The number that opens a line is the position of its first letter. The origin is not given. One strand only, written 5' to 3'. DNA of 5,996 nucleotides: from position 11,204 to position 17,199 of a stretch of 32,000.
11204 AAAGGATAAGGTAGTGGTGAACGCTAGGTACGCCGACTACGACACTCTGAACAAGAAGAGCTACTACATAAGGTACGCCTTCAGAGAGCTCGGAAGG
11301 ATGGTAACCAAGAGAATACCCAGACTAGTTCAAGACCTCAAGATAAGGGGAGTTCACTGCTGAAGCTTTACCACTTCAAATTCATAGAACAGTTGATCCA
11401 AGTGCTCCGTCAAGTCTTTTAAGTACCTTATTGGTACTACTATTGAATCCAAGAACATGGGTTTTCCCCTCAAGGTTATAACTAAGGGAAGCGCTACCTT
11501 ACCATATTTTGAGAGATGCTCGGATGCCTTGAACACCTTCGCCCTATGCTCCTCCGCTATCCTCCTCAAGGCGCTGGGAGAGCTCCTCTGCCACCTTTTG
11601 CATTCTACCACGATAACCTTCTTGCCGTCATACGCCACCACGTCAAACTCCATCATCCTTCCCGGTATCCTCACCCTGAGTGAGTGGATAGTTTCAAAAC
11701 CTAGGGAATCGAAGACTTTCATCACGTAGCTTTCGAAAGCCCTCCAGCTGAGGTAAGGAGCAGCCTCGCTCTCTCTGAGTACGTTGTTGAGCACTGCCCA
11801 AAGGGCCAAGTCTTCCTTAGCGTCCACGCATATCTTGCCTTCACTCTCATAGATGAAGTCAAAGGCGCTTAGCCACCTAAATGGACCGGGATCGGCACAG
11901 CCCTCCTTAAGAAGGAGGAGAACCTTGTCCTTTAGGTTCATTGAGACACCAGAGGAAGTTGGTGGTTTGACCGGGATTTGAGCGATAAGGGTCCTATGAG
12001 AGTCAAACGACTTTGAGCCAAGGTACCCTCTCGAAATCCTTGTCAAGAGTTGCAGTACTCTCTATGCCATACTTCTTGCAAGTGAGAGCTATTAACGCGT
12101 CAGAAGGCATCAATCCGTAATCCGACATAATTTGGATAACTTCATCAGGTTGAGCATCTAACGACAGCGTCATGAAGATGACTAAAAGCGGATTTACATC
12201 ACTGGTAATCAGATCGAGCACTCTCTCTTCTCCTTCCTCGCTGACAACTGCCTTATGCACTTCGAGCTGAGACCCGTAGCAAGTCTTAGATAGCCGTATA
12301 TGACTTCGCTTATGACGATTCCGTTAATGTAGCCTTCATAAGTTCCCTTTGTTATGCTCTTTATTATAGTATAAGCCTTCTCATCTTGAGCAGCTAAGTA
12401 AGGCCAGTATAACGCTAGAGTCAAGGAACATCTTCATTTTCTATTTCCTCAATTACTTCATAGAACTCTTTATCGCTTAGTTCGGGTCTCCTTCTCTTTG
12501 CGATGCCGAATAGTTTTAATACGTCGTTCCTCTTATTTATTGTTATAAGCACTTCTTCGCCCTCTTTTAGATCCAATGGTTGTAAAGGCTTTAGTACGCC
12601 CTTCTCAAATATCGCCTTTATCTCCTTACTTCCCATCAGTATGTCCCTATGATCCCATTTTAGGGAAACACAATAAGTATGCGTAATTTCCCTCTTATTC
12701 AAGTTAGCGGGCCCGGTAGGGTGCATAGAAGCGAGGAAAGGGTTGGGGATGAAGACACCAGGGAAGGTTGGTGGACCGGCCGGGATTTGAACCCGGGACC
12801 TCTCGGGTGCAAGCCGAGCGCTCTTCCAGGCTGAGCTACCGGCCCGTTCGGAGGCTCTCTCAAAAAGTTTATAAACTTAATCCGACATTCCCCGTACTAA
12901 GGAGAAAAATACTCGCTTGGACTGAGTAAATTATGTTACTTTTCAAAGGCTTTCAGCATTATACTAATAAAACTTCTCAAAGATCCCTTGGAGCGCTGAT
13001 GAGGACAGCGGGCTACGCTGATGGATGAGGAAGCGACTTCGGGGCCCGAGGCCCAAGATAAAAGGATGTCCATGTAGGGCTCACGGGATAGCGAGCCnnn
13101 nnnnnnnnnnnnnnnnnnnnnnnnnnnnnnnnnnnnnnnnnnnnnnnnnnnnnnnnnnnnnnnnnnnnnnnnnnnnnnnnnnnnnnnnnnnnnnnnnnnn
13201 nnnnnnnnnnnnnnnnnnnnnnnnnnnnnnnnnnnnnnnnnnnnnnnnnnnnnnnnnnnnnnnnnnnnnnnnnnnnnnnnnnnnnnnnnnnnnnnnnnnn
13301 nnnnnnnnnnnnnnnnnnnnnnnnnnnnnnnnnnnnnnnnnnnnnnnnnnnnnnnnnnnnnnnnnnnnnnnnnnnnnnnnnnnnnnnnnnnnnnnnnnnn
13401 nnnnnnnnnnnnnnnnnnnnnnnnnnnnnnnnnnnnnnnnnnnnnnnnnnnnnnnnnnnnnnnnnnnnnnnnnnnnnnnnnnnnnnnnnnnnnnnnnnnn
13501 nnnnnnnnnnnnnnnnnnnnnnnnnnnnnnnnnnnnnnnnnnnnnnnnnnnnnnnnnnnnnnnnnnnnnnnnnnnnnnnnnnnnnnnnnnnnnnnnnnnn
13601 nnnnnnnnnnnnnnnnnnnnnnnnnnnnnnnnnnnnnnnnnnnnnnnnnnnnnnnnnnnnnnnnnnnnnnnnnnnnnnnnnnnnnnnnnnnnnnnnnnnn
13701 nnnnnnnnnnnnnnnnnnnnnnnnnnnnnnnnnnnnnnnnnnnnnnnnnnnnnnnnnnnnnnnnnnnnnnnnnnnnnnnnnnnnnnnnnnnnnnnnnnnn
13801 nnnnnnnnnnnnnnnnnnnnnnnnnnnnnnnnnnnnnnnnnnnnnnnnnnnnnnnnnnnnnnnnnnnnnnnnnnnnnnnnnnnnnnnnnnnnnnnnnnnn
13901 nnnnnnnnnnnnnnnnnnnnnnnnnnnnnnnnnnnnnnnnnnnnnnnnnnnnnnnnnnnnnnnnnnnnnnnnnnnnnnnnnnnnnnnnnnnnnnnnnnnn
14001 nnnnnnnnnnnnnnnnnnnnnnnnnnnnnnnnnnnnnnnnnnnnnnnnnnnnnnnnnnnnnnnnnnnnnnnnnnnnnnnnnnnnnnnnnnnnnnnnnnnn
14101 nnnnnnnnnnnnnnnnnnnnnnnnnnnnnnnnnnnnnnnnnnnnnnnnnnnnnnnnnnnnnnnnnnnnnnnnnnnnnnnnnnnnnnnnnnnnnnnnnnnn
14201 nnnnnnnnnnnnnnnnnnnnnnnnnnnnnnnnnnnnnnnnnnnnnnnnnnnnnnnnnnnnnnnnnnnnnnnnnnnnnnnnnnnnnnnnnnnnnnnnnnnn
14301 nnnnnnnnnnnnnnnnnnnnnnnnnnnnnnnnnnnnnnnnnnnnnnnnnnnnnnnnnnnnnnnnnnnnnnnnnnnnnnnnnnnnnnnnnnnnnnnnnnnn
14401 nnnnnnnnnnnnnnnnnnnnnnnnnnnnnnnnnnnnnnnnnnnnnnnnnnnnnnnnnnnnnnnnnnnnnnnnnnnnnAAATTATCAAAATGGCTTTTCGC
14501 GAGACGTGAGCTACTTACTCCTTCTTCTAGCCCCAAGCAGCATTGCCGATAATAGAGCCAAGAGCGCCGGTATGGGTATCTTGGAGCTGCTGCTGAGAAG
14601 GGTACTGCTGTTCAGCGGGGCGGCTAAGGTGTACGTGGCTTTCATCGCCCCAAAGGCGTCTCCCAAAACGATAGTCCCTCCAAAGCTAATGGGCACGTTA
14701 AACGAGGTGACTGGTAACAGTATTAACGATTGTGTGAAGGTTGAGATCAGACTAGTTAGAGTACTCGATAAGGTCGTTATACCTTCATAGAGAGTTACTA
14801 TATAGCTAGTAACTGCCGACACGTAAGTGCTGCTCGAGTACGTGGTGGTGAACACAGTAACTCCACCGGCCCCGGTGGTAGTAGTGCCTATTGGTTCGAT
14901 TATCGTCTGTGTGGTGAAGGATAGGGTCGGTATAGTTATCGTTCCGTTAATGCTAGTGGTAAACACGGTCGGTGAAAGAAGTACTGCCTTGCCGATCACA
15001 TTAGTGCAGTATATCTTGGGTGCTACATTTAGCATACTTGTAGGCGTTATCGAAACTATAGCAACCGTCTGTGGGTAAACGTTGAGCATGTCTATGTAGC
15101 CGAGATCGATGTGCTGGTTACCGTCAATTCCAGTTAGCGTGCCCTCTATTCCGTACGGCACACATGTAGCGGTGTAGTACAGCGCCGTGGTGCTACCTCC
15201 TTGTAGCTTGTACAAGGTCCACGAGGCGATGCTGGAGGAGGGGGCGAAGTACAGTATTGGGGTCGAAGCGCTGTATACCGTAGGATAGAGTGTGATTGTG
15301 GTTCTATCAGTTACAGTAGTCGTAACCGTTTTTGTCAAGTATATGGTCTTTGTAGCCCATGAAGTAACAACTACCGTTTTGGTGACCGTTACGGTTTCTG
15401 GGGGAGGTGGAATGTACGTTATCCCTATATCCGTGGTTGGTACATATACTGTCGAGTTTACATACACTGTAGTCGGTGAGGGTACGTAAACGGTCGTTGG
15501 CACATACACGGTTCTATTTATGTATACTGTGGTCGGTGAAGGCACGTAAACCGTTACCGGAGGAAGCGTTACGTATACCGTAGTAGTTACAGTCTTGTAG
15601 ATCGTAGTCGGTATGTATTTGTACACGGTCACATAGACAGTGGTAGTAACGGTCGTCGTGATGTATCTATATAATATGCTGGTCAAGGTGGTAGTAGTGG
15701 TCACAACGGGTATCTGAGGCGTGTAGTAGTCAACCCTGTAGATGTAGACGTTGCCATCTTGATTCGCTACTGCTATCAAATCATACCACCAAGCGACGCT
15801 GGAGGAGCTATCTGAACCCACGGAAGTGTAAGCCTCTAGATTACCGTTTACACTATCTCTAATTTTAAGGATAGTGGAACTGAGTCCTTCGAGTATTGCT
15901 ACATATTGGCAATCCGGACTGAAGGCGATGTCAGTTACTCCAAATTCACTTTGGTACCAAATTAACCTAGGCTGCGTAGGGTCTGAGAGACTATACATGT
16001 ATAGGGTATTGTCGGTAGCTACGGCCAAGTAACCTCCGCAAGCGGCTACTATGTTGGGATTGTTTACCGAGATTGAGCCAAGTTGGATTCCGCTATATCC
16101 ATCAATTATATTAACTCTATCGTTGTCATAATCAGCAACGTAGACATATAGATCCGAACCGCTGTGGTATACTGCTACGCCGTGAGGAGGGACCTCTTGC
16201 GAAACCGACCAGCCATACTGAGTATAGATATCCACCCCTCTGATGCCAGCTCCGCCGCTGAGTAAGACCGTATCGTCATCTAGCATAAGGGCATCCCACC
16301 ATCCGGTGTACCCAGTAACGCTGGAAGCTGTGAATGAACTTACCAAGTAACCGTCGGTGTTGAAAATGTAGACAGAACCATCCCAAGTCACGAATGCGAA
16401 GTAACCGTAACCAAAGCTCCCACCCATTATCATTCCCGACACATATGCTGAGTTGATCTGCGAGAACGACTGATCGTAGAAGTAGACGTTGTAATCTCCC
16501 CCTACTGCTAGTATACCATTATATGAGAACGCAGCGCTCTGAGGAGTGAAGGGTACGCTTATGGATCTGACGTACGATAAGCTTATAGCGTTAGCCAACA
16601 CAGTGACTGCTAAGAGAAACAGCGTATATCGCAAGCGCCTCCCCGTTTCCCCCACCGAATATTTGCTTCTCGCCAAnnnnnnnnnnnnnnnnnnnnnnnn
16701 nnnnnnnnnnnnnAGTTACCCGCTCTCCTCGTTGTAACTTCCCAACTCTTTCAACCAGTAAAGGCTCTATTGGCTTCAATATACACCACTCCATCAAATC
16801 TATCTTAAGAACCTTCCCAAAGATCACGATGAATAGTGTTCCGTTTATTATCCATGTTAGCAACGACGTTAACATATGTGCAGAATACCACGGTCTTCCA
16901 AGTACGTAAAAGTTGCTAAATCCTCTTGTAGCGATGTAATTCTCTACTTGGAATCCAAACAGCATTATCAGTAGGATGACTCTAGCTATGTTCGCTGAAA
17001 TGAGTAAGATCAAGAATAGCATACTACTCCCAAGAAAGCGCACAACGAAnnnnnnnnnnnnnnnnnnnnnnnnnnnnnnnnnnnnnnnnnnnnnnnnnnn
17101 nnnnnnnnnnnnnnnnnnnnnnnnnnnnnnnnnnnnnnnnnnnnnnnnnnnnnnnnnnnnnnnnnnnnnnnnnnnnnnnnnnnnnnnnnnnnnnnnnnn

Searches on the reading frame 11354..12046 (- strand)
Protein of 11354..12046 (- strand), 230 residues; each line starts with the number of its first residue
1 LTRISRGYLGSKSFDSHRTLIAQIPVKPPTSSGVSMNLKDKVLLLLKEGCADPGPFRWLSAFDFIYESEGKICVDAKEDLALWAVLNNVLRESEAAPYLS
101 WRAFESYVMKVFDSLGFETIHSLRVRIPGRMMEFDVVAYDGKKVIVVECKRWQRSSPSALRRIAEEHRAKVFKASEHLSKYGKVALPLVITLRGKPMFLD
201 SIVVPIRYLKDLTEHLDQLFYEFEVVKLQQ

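Call 55: search_protein_families(library=pfam, proteins=[window:11354-12046:-], max_evalue=0.001)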
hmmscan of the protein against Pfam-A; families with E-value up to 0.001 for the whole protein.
window:11354-12046:- (230 aa): 1 family
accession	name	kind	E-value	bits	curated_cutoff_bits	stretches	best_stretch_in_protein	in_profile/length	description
PF04471.18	Mrr_cat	-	7.7e-06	26.5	21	1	99-155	4-60/115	Restriction endonuclease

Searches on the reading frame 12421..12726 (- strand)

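Call 55: search_protein_families(library=pfam, proteins=[window:12421-12726:-], max_evalue=0.001)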
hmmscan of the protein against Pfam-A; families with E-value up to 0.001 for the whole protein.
window:12421-12726:- (101 aa): 1 family
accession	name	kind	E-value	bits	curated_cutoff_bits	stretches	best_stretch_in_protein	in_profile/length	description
PF01954.22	AF2212-like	-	1.8e-16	60.7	21.6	1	33-93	2-59/59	AF2212-like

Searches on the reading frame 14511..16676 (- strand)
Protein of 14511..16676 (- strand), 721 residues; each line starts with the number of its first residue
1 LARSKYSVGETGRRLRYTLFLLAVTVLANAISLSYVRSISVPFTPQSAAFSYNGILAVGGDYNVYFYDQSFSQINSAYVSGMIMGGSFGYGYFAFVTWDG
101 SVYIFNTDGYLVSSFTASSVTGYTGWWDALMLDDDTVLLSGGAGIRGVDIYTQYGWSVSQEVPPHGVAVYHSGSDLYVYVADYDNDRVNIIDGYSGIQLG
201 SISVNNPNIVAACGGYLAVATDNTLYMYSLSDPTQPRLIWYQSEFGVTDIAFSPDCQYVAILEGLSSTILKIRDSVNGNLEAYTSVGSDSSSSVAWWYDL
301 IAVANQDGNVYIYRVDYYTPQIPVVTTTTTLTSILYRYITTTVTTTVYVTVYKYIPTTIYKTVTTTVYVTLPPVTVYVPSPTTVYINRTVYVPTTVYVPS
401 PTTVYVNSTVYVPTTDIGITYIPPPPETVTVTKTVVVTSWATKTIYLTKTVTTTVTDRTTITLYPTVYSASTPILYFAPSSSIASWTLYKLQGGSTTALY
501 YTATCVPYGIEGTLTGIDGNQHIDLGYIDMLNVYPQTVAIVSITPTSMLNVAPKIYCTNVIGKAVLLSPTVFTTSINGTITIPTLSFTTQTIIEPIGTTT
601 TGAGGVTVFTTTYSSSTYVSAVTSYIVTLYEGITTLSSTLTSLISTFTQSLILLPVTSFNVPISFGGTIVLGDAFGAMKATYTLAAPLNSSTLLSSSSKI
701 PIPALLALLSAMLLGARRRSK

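Call 4: search_protein_families(library=ncbifam, proteins=[window:14511-16676:-], max_evalue=10)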
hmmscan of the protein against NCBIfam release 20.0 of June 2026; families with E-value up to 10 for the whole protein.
window:14511-16676:- (721 aa): 0 families

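Call 5: search_protein_families(library=pfam, proteins=[window:14511-16676:-], max_evalue=1)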
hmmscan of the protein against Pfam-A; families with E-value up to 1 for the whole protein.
window:14511-16676:- (721 aa): 6 families
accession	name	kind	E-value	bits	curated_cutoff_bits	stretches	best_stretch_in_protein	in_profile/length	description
PF24807.1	WD40_CDC20-Fz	-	5.3e-05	23.1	200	1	215-316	21-121/292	CDC20/Fizzy WD40 domain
PF23414.1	Beta-prop_EML_2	-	0.0011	18.8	90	2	217-319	14-115/266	Echinoderm microtubule-associated protein second beta-propeller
PF12894.13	ANAPC4_WD40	-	0.0032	18.1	22.9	0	299-316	8-25/91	Anaphase-promoting complex subunit 4 WD40 domain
PF00400.38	WD40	-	0.023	15.7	27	0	245-260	12-27/39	WD domain, G-beta repeat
PF25174.1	Beta-prop_THOC3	-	0.028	13.9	305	1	219-313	65-156/272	THOC3 beta-propeller domain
PF15072.12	HROB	-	0.31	11.5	30.8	0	343-387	28-72/85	Homologous recombination OB-fold protein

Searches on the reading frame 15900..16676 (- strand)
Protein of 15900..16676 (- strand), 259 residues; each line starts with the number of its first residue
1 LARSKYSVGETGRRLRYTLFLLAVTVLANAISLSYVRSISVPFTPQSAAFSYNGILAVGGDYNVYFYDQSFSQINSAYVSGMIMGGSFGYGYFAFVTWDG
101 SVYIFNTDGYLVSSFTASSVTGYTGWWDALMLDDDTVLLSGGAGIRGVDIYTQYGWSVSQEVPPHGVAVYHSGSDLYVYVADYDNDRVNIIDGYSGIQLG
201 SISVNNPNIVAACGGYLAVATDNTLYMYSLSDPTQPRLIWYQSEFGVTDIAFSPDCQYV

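Call 53: find_related_loci(query=A4, collection=metagenome_contigs, flank=10000)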
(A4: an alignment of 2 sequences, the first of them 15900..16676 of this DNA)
Query A4 (259 aa) in metagenome_contigs; peptide patterns used: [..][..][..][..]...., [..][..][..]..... (x = any residue, [..] = any of these).
585 stretches matched a pattern, but none encodes a relative of the query by tblastn (E <= 1e-3).

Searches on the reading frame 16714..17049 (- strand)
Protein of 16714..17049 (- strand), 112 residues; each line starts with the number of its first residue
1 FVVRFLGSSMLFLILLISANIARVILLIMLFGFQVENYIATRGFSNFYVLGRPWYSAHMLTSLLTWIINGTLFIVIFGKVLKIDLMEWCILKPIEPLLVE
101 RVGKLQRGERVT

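Call 82: search_protein_families(library=ncbifam, proteins=[window:16714-17049:-], max_evalue=10)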
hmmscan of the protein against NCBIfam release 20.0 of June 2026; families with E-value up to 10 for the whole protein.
seq(112 aa): 2 families
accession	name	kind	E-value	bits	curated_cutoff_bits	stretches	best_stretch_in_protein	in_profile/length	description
TIGR04489.1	exosort_XrtO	exception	0.0077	15.1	250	1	3-41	195-233/451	exosortase O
NF009364.0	PRK12721.1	equivalog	1.3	8.1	381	1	17-90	139-209/352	EscU/YscU/HrcU family type III secretion system export apparatus switch protein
